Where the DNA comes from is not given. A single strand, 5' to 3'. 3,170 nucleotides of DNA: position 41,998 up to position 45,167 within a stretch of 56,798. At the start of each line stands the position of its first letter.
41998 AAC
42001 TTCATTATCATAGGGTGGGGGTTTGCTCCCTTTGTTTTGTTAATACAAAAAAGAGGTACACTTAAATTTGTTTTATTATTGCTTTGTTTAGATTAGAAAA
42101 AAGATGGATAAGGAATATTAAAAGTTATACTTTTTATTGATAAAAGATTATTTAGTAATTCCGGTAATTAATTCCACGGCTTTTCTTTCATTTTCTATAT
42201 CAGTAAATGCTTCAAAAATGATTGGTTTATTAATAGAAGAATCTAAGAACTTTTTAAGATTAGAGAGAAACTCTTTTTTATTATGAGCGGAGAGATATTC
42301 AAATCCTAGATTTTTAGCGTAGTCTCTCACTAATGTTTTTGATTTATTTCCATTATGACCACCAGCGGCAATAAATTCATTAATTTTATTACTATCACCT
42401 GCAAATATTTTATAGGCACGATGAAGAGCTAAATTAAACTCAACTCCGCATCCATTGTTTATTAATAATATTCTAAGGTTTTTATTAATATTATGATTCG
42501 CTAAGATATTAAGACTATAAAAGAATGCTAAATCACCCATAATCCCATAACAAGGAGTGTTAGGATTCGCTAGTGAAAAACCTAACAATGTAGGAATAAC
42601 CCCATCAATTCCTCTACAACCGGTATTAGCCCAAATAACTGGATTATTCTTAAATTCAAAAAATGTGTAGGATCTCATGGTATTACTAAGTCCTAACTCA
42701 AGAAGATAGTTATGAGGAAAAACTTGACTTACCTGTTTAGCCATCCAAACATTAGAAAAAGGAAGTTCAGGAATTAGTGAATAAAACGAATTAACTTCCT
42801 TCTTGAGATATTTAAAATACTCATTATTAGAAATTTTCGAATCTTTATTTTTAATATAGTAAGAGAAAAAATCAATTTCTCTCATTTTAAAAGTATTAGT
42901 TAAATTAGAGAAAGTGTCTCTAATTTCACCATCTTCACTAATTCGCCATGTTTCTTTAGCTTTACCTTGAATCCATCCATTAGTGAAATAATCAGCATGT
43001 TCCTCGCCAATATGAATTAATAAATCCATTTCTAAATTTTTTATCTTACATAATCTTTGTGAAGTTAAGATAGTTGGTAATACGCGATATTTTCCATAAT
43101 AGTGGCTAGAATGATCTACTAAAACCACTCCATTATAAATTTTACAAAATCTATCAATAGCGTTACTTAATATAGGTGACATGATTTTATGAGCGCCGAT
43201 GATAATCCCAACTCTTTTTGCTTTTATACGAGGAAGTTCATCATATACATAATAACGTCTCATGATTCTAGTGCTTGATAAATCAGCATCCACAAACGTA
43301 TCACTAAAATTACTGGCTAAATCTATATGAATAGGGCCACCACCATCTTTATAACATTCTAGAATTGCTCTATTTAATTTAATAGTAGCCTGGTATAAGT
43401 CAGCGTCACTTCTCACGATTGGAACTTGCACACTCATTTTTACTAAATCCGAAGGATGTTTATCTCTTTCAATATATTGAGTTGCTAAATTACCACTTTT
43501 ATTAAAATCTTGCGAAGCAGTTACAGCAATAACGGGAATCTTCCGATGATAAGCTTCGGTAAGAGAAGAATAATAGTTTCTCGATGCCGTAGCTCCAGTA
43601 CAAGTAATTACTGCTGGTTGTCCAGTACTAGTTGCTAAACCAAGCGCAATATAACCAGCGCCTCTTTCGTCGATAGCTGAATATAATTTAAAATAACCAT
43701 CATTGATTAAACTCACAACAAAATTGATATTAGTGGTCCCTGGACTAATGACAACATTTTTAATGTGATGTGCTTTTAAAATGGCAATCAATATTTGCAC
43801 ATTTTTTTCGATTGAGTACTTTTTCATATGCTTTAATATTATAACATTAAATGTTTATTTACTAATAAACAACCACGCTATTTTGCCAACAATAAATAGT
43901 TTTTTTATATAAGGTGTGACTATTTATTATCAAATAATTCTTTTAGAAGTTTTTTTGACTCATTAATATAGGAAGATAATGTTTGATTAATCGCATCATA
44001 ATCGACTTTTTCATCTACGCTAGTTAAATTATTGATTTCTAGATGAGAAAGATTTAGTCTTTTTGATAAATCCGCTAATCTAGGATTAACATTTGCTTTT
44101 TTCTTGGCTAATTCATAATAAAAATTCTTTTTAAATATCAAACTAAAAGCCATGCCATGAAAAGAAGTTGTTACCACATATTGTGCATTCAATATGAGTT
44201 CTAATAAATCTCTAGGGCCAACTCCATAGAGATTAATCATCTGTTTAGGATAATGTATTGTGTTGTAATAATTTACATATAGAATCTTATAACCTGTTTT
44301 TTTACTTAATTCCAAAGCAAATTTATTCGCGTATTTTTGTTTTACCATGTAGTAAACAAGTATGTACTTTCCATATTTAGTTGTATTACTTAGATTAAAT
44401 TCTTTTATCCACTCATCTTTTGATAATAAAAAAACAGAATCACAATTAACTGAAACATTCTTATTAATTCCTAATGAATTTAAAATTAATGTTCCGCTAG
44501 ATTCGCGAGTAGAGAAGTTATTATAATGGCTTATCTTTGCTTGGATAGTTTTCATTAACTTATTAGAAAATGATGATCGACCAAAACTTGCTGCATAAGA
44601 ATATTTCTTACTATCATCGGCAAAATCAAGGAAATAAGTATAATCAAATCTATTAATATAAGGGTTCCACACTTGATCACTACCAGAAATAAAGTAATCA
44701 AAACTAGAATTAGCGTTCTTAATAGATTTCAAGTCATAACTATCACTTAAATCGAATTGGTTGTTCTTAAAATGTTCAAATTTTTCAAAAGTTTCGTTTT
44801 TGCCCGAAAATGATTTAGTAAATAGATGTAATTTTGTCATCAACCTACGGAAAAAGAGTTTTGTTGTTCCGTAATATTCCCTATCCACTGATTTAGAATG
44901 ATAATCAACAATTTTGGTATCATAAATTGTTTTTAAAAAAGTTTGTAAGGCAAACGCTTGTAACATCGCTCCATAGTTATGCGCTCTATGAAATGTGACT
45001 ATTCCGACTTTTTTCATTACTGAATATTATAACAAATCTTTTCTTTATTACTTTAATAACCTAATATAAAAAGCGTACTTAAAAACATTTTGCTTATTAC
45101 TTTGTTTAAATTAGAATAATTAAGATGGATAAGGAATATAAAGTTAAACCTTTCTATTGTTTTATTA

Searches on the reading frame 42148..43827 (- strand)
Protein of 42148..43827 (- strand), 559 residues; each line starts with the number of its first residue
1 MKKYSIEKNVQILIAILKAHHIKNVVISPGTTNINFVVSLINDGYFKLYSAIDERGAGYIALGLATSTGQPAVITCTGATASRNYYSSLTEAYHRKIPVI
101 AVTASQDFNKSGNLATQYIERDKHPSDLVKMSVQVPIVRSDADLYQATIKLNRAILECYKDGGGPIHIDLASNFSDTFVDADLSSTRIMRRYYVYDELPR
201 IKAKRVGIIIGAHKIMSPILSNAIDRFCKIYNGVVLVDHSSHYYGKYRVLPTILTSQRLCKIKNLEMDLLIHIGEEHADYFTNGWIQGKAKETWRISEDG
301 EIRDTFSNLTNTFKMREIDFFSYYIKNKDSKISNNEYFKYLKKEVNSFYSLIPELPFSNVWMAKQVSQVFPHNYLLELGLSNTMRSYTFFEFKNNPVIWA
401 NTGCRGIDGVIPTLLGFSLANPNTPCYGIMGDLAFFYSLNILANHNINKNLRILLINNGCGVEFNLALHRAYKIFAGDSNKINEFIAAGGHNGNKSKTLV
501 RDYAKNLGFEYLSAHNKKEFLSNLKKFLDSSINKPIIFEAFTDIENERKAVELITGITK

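Call 98: search_protein_families(library=pfam, proteins=[window:42148-43827:-], max_evalue=0.00001)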
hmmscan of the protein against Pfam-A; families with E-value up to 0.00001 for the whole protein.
window:42148-43827:- (559 aa): 1 family
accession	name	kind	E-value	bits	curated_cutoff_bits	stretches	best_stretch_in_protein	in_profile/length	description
PF02776.23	TPP_enzyme_N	-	7.5e-19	68.1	26.8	1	11-117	5-111/119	Thiamine pyrophosphate enzyme, N-terminal TPP binding domain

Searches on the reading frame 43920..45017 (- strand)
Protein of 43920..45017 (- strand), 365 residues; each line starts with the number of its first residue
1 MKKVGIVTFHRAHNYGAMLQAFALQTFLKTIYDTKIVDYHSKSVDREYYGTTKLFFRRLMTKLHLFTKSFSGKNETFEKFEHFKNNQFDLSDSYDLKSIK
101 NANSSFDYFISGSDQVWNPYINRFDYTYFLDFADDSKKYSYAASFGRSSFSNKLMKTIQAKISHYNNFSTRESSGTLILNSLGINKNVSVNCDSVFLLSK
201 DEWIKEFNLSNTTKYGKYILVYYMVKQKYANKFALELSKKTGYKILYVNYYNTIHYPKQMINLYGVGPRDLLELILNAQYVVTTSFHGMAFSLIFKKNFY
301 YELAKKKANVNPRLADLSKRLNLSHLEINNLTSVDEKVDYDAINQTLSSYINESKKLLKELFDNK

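Call 98: search_protein_families(library=pfam, proteins=[window:43920-45017:-], max_evalue=0.00001)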
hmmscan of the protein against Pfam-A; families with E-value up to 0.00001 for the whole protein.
window:43920-45017:- (365 aa): 1 family
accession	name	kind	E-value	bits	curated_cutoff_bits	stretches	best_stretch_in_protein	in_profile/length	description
PF04230.19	PS_pyruv_trans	-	2e-31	110.4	25.3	1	14-300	1-274/280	Polysaccharide pyruvyl transferase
